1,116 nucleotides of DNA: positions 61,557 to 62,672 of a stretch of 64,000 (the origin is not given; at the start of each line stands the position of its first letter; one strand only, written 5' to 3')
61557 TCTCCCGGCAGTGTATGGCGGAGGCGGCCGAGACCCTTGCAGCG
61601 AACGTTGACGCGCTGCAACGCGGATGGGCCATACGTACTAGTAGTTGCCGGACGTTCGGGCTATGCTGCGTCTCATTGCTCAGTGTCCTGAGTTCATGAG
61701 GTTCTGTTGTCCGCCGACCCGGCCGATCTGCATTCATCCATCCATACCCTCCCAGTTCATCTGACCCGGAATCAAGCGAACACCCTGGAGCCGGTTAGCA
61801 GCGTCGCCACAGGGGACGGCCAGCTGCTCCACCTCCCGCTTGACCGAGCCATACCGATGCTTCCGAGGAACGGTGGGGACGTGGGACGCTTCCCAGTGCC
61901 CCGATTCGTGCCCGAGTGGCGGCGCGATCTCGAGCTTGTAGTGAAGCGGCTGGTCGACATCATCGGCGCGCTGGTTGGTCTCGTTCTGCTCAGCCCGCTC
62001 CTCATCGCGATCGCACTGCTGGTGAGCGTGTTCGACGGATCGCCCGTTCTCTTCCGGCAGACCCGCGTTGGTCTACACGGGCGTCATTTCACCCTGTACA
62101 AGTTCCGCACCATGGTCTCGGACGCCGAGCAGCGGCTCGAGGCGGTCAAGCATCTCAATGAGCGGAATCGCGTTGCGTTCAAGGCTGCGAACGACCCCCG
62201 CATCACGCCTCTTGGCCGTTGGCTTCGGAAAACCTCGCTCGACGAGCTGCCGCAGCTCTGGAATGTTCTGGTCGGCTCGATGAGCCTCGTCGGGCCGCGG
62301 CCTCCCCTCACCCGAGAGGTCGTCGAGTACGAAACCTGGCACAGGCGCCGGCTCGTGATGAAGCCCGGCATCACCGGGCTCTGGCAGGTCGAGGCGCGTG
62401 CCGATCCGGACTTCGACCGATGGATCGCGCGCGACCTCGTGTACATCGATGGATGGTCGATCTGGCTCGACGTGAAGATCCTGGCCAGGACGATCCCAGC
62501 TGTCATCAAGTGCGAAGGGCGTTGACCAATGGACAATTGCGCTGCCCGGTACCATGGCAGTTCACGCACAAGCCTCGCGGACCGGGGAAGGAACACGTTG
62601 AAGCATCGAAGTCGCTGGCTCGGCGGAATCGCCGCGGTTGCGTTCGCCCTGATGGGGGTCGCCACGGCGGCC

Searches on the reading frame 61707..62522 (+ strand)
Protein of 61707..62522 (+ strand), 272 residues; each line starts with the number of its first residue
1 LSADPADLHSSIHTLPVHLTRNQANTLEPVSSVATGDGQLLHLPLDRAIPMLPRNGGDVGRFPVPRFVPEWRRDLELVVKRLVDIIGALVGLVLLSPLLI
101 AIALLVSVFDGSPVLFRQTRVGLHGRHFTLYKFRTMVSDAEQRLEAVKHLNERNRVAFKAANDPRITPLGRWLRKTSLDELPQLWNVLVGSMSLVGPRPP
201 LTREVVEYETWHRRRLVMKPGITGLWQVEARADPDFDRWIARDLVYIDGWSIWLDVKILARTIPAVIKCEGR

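Call 65: search_protein_families(library=ncbifam, proteins=[window:61707-62522:+], max_evalue=0.01)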
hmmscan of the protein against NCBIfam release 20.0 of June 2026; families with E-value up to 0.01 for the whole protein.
window:61707-62522:+ (272 aa): 10 families
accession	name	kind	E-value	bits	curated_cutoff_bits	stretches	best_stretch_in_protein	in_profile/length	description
TIGR03025.1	EPS_sugtrans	subfamily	1.8e-86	291.2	295.55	1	58-270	236-442/445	exopolysaccharide biosynthesis polyprenyl glycosylphosphotransferase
TIGR03022.1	WbaP_sugtrans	subfamily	2.6e-73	247.8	403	1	76-271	255-454/456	undecaprenyl-phosphate galactose phosphotransferase WbaP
NF041877.1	EPS_EpsZ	equivalog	2e-69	234.4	800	1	67-271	253-457/459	exopolysaccharide biosynthesis polyisoprenyl-phosphate hexose-1-phosphate transferase EpsZ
TIGR03023.1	WcaJ_sugtrans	equivalog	6.4e-68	230.1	410.75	1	75-268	258-448/453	undecaprenyl-phosphate glucose phosphotransferase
NF052601.1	undeca_RfbP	equivalog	1.5e-55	188.1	330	1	77-267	42-236/244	undecaprenyl-phosphate galactose phosphotransferase family protein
NF011751.0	PRK15204.1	equivalog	1.1e-47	162.7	907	1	78-271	278-474/476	undecaprenyl-phosphate galactose phosphotransferase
TIGR03013.1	EpsB_2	subfamily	2.2e-47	162.1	393.35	1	76-271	251-441/443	TIGR03013 family XrtA/PEP-CTERM system glycosyltransferase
NF007518.0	PRK10124.1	equivalog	4.9e-42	144.2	684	1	75-263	269-454/464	undecaprenyl-phosphate glucose phosphotransferase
NF050817.1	PolSacchBiosHfsE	equivalog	1.1e-35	123.3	750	1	77-267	269-460/467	polysaccharide biosynthesis protein HfsE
NF045514.1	glycotran_HepC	equivalog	1.5e-27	96.3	140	1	74-200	111-212/220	heterocyst development glycosyltransferase HepC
